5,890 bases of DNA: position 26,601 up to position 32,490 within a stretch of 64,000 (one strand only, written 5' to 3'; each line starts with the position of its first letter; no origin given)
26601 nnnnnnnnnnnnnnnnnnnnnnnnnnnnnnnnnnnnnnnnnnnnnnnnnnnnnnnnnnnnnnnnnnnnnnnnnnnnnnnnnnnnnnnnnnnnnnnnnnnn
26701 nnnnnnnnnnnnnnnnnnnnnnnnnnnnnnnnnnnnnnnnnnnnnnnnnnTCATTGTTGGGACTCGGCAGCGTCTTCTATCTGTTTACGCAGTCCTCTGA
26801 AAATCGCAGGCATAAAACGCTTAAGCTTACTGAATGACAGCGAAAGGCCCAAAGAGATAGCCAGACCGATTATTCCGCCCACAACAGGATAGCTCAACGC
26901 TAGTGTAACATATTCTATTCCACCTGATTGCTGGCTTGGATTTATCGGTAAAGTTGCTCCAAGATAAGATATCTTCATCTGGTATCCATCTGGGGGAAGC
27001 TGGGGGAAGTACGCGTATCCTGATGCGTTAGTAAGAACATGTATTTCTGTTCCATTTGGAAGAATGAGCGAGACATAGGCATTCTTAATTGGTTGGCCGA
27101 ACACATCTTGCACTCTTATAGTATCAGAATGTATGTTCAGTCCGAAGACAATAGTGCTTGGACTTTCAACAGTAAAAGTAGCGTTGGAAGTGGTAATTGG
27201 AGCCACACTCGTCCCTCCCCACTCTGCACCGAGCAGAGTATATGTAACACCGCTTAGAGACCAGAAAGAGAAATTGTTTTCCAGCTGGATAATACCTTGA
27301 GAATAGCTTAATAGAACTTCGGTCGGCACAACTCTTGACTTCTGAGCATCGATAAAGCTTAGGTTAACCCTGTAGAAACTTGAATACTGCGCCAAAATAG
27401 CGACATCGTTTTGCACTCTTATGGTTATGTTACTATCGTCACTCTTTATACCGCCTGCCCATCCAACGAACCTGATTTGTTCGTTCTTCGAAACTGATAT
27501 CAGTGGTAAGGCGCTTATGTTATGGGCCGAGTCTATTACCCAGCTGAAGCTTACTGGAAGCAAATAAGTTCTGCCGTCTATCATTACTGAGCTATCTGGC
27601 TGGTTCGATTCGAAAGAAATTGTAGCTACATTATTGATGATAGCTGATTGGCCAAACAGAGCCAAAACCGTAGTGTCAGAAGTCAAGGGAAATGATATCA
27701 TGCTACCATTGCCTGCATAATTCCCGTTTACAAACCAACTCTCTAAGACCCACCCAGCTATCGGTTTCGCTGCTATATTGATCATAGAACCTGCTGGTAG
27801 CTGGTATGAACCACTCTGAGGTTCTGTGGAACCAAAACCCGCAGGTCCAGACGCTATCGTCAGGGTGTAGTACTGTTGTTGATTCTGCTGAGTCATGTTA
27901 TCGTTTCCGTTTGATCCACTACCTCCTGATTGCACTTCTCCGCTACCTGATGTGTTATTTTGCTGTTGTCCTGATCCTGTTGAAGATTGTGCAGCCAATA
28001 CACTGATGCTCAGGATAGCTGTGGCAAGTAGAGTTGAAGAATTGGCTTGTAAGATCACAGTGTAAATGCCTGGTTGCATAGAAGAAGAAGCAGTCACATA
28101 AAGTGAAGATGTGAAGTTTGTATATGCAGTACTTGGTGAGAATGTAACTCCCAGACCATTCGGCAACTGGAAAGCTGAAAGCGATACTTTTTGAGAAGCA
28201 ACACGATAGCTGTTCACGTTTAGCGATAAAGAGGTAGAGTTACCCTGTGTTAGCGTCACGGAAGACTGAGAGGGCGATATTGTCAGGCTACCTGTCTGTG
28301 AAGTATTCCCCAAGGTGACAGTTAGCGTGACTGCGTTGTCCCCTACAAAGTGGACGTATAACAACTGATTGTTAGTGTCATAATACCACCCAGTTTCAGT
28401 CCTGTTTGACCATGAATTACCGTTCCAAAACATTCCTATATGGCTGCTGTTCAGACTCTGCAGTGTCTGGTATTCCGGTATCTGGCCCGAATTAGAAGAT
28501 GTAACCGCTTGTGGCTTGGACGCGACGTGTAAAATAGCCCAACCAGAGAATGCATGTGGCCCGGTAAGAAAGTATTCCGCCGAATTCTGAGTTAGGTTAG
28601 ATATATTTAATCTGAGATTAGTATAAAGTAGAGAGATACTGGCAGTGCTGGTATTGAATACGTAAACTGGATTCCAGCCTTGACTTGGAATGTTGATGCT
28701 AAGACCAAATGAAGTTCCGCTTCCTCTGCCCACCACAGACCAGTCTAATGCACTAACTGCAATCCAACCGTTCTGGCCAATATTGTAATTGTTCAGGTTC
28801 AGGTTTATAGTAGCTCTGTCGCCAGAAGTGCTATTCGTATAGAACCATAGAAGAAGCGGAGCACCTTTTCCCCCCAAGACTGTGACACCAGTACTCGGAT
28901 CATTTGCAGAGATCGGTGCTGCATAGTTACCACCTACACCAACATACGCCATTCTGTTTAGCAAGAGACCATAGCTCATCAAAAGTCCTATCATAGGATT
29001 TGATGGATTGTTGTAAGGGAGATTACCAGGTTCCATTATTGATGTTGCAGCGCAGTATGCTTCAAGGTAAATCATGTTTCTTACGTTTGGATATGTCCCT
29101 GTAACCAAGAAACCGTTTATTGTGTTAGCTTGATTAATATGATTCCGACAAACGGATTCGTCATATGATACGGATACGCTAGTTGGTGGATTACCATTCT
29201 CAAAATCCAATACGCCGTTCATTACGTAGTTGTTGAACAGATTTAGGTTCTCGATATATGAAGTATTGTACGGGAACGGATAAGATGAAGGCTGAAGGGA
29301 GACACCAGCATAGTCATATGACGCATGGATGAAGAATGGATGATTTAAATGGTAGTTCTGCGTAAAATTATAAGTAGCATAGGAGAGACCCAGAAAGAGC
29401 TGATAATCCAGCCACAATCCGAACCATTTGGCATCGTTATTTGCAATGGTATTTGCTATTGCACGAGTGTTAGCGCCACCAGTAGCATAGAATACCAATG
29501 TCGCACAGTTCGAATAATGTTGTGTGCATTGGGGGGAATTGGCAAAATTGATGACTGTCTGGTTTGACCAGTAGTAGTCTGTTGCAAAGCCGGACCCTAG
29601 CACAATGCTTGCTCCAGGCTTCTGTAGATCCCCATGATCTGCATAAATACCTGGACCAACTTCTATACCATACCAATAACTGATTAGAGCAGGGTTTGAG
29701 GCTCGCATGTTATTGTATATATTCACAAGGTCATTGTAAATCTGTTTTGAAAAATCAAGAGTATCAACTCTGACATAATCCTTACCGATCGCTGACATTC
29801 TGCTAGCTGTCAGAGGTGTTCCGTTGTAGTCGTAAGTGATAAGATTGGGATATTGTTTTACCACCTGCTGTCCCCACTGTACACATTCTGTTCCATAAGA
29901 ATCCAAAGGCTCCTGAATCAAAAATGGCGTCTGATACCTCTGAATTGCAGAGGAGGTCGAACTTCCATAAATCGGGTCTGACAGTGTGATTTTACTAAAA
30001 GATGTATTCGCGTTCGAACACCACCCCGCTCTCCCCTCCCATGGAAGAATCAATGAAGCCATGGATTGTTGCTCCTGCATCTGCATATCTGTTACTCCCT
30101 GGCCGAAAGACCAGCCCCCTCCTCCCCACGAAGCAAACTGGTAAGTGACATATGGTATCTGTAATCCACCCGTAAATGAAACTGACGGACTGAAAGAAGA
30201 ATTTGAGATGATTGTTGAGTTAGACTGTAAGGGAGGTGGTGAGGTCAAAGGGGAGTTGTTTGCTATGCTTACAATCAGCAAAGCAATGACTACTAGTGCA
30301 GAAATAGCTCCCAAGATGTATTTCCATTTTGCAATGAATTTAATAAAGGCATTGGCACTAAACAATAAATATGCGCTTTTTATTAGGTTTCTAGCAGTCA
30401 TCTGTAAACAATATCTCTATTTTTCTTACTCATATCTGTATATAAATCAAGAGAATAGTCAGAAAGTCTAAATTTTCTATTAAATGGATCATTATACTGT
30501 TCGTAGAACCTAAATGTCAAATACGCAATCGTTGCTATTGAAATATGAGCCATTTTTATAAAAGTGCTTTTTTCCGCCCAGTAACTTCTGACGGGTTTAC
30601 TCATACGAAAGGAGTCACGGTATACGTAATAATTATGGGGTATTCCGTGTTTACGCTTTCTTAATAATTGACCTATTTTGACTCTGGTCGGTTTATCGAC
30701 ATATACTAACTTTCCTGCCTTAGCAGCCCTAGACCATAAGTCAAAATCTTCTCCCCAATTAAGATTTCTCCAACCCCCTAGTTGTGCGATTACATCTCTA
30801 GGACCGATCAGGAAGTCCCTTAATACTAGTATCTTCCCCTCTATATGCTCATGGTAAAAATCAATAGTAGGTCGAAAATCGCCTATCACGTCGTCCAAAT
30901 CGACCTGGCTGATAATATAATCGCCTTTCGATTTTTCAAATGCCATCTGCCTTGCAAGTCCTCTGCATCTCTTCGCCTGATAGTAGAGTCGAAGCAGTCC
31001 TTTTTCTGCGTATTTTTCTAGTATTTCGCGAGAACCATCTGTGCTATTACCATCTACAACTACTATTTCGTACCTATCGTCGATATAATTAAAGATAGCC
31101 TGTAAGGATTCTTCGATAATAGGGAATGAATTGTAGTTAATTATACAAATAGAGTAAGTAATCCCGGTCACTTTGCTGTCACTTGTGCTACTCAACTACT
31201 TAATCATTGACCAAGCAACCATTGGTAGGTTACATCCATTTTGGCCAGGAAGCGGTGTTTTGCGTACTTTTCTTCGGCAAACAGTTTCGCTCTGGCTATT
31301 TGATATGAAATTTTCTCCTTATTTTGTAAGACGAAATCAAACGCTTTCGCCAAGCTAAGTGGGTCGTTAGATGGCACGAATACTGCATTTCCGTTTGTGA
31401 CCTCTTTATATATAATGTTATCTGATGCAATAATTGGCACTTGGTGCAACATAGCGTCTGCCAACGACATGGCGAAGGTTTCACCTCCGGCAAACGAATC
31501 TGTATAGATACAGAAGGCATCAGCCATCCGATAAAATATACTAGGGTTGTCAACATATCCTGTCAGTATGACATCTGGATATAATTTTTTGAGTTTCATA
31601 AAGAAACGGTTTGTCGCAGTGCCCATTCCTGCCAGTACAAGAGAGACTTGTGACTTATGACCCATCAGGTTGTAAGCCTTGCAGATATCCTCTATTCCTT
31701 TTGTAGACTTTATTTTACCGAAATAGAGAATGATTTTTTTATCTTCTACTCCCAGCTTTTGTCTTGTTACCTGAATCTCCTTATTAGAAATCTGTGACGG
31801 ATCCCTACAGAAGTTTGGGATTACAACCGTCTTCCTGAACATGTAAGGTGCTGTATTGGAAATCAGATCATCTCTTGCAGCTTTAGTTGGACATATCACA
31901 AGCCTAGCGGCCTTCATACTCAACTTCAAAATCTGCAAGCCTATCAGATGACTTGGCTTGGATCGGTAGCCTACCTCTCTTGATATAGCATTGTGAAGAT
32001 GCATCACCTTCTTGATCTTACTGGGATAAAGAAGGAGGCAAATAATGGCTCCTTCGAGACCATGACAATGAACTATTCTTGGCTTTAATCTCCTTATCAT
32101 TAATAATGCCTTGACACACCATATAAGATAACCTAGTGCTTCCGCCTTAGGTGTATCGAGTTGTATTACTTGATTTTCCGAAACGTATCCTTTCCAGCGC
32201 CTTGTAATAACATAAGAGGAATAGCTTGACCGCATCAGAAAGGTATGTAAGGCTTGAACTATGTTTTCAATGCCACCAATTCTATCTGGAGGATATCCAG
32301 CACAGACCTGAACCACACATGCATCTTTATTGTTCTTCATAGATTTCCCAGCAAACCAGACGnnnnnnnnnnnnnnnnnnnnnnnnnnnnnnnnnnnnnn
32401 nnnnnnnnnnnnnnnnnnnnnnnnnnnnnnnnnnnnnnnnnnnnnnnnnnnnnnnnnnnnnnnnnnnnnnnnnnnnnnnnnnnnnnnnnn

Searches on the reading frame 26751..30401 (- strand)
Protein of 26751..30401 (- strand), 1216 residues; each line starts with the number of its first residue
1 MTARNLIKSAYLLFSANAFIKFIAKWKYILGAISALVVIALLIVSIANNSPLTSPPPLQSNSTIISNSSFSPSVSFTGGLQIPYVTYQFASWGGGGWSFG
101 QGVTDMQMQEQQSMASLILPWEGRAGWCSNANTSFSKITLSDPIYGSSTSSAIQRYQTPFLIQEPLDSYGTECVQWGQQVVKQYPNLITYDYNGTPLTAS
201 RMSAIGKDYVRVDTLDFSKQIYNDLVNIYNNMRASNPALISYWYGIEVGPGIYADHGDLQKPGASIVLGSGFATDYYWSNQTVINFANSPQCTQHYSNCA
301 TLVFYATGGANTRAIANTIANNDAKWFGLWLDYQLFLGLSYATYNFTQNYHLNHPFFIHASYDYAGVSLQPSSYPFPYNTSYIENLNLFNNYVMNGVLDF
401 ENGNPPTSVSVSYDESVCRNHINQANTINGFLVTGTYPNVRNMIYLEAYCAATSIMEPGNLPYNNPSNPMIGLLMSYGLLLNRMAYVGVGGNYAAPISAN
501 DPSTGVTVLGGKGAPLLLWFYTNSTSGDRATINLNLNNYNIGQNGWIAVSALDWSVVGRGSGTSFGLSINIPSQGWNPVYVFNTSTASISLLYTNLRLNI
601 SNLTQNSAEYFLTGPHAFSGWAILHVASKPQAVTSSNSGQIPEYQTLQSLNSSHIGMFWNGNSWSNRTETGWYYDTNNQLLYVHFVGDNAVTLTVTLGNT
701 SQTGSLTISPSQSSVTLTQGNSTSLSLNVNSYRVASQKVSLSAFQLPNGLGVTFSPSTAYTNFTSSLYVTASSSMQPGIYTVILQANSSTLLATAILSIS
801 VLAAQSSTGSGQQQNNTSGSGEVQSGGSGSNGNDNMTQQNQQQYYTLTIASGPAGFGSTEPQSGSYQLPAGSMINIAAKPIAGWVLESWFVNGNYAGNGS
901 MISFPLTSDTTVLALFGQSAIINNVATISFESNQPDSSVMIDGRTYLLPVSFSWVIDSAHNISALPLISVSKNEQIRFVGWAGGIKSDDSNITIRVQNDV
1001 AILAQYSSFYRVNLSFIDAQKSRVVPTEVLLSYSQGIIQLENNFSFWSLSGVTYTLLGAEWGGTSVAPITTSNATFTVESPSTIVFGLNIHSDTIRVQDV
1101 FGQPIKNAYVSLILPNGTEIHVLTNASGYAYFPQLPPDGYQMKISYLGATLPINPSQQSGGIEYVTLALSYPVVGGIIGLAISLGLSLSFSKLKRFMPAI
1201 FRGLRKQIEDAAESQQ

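Call 9: search_protein_families(library=pfam, proteins=[window:26751-30401:-], max_evalue=0.001)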
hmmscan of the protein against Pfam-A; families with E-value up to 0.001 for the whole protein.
window:26751-30401:- (1216 aa): 3 families
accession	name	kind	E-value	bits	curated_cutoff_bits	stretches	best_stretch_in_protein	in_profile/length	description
PF13620.12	CarboxypepD_reg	-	4.7e-07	30.5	32.3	1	1096-1148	5-58/82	Carboxypeptidase regulatory-like domain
PF18998.6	Flg_new_2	-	0.00039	20.8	23.6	0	847-917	3-70/73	Divergent InlB B-repeat domain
PF24025.1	Ig_DR_A0283-like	-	0.00078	20.2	27.1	0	1094-1144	10-62/102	DR_A0283-like, Ig-like domain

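Call 28: search_protein_families(library=ncbifam, proteins=[window:26751-30401:-], max_evalue=0.01)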
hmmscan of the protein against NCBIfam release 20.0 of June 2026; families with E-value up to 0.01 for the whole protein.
window:26751-30401:- (1216 aa): 0 families

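Call 48: search_solved_structures(query=window:26751-30401:-, max_evalue=1)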
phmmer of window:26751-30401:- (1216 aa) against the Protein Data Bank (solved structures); distinct sequences matched with E-value up to 1: 3.
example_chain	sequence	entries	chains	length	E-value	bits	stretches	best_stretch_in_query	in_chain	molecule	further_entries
7pzy_8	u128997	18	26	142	0.4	11.4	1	1065-1127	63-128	Ribosomal 60S subunit protein L25 | 60S ribosomal protein L25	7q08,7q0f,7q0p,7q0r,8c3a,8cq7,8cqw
1qfw_L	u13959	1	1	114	0.64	10.7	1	154-206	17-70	ANTIBODY (ANTI ALPHA SUBUNIT) (LIGHT CHAIN)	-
9pzs_K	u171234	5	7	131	0.79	10.4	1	131-195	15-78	Light chain of GluN2A-specific monoclonal Fab fragment, termed 3D2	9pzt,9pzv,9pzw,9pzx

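Call 49: search_protein_families(library=pfam, proteins=[window:26751-30401:-], max_evalue=0.1)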
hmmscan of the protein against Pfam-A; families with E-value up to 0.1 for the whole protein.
window:26751-30401:- (1216 aa): 4 families
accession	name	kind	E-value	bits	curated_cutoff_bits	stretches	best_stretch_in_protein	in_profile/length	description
PF13620.12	CarboxypepD_reg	-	4.7e-07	30.5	32.3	1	1096-1148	5-58/82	Carboxypeptidase regulatory-like domain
PF18998.6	Flg_new_2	-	0.00039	20.8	23.6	1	847-917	3-70/73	Divergent InlB B-repeat domain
PF24025.1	Ig_DR_A0283-like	-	0.00078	20.2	27.1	1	1094-1144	10-62/102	DR_A0283-like, Ig-like domain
PF13715.12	CarbopepD_reg_2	-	0.0097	16.4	32.2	0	1102-1149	11-55/88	CarboxypepD_reg-like domain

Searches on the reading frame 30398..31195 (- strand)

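Call 9: search_protein_families(library=pfam, proteins=[window:30398-31195:-], max_evalue=0.001)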
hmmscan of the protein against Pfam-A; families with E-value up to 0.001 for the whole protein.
window:30398-31195:- (265 aa): 2 families
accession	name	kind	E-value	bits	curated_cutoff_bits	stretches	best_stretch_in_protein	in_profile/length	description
PF00535.33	Glycos_transf_2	-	3.2e-17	63.4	23.3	1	15-102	1-89/168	Glycosyl transferase family 2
PF10111.15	Glyco_tranf_2_2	-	4e-06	26.9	27.3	1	16-104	4-94/276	Glycosyltransferase like family 2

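Call 28: search_protein_families(library=ncbifam, proteins=[window:30398-31195:-], max_evalue=0.01)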
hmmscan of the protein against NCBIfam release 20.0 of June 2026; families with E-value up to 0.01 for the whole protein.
window:30398-31195:- (265 aa): 14 families
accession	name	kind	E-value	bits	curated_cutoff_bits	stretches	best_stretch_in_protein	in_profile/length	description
NF007482.0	PRK10073.1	equivalog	1.4e-10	40.7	423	1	14-104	8-98/334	glycosyltransferase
NF047683.1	TeichurnBiosyTuaG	equivalog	7.8e-09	35.5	400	1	15-103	9-98/252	teichuronic acid biosynthesis protein TuaG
TIGR04283.1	glyco_like_mftF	equivalog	2.9e-08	33.6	182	1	15-92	2-74/221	TIGR04283 family arsenosugar biosynthesis glycosyltransferase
NF038302.1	EPS_HpsE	equivalog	3.5e-08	32.8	300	1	14-101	3-96/307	hormogonium polysaccharide biosynthesis glycosyltransferase HpsE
NF041875.1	EPS_EpsD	equivalog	3.8e-08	33.1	370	1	15-121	2-104/325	exopolysaccharide biosynthesis glycosyltransferase EpsD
TIGR03937.1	PgaC_IcaA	equivalog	1.8e-05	23.9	422.3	1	14-105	47-139/407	poly-beta-1,6-N-acetyl-D-glucosamine synthase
TIGR03965.1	mycofact_glyco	equivalog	3.5e-05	22.9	280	0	129-165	234-271/467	mycofactocin biosynthesis glycosyltransferase MftF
NF053739.1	GlytfEpsEBac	equivalog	5.2e-05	22.4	450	1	15-103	4-94/265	glycosyltransferase EpsE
TIGR04009.1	wcaE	equivalog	0.0009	18.6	369.2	1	20-93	12-85/248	colanic acid biosynthesis glycosyltransferase WcaE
NF038299.1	EPS_HpsN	equivalog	0.0013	17.8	425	1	15-99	4-89/317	hormogonium polysaccharide biosynthesis glycosyltransferase HpsN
NF041391.1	DPhHxTase_Halo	equivalog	0.0021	17.1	375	1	21-103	4-80/213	dolichyl-phosphate hexose transferase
NF050050.1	ProtGlycPglI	equivalog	0.0055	16.1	500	1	15-102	5-94/306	GalNAc(5)-diNAcBac-PP-undecaprenol beta-1,3-glucosyltransferase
TIGR04182.1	glyco_TIGR04182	equivalog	0.0056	16.1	325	1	42-95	28-77/293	S-layer glycoprotein N-glycosyltransferase AglJ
NF007986.1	PRK10714.1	equivalog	0.0082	15.2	529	0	19-96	15-96/316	undecaprenyl-phosphate 4-deoxy-4-formamido-L-arabinose transferase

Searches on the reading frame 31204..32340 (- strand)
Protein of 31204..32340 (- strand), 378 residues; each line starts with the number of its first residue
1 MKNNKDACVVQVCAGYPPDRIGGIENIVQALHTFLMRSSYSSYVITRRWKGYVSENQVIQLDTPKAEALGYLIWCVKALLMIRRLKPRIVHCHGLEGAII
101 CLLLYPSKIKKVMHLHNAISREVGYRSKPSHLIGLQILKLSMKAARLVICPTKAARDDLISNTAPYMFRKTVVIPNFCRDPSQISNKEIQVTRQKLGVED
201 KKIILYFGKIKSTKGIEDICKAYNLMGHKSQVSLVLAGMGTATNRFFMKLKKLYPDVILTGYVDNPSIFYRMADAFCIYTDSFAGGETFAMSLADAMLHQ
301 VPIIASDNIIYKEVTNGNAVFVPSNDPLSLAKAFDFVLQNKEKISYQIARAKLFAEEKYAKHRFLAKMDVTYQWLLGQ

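Call 9: search_protein_families(library=pfam, proteins=[window:31204-32340:-], max_evalue=0.001)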
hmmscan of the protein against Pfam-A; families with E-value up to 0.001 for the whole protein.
window:31204-32340:- (378 aa): 5 families
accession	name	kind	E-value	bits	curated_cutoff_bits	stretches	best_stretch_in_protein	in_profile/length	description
PF00534.26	Glycos_transf_1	-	2.2e-20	73.3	26.4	1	192-352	5-170/172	Glycosyl transferases group 1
PF13692.12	Glyco_trans_1_4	-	2.1e-17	64.1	27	1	202-340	2-142/142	Glycosyl transferases group 1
PF13439.12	Glyco_transf_4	-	7.6e-17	62.3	28.5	1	21-177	1-165/170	Glycosyltransferase Family 4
PF13579.12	Glyco_trans_4_4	-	2e-06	28.7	29.7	1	58-176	42-157/158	Glycosyl transferase 4-like domain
PF08323.17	Glyco_transf_5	-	0.00095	19.4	22.7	0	71-122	111-172/239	Starch synthase catalytic domain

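Call 28: search_protein_families(library=ncbifam, proteins=[window:31204-32340:-], max_evalue=0.01)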
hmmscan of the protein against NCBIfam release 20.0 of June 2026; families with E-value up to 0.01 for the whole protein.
window:31204-32340:- (378 aa): 20 families
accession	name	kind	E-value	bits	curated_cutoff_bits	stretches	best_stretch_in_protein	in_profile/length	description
TIGR04157.1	glyco_rSAM_CFB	subfamily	7.1e-16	58.2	400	1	141-316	166-340/406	TIGR04157 family glycosyltransferase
TIGR03999.1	thiol_BshA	equivalog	1.7e-13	50.2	273.7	1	168-375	166-373/375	N-acetyl-alpha-D-glucosaminyl L-malate synthase BshA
NF038295.1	EPS_HpsP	equivalog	2.9e-13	49.6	550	1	170-372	177-384/388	hormogonium polysaccharide biosynthesis glycosyltransferase HpsP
NF007640.0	PRK10307.1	subfamily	3.6e-12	45.9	276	1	170-369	195-401/411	WcaI family glycosyltransferase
TIGR04063.1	stp3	hypoth_equivalog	1.5e-09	37.2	442.05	1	143-375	156-395/397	TIGR04063 family PEP-CTERM/XrtA system glycosyltransferase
TIGR04047.1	MSMEG_0565_glyc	hypoth_equivalog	4.4e-09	35.9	259.85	1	141-355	135-356/373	MSMEG_0565 family glycosyltransferase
TIGR03088.1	stp2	hypoth_equivalog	4.8e-08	32.4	409.05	1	188-375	181-373/374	TIGR03088 family PEP-CTERM/XrtA system glycosyltransferase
NF047684.1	TeichurnBiosyTuaC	equivalog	1.6e-07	30.6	550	1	186-307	203-320/391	teichuronic acid biosynthesis protein TuaC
NF012028.0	PRK15484.1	subfamily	2.6e-06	26.8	618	1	173-362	165-365/380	lipopolysaccharide N-acetylglucosaminyltransferase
NF041876.1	EPS_EpsE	equivalog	3.2e-06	26.7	400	1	142-361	159-382/389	exopolysaccharide biosynthesis GT4 family glycosyltransferase EpsE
NF053787.1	GlcN_PG_synth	equivalog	5.3e-06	25.5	480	1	190-376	185-360/361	N-acetylglucosaminyl phosphatidylglycerol synthase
TIGR02095.1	glgA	subfamily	1.5e-05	23.9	328.45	0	187-258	277-351/477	glycogen/starch synthase, ADP-glucose type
NF049987.1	DaglGlyslTfaseDgs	equivalog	1.8e-05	23.9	500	1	142-342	99-297/332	processive diacylglycerol alpha-glucosyltransferase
NF038298.1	EPS_HpsO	equivalog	2.4e-05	23.3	575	0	170-250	169-249/388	hormogonium polysaccharide biosynthesis glycosyltransferase HpsO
NF050056.1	ProtGlycPglH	equivalog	2.7e-05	23.4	600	1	193-350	171-328/354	GalNAc-alpha-(1->4)-GalNAc-alpha-(1->3)-diNAcBac-PP-undecaprenol alpha-1,4-N-acetyl-D-galactosaminyltransferase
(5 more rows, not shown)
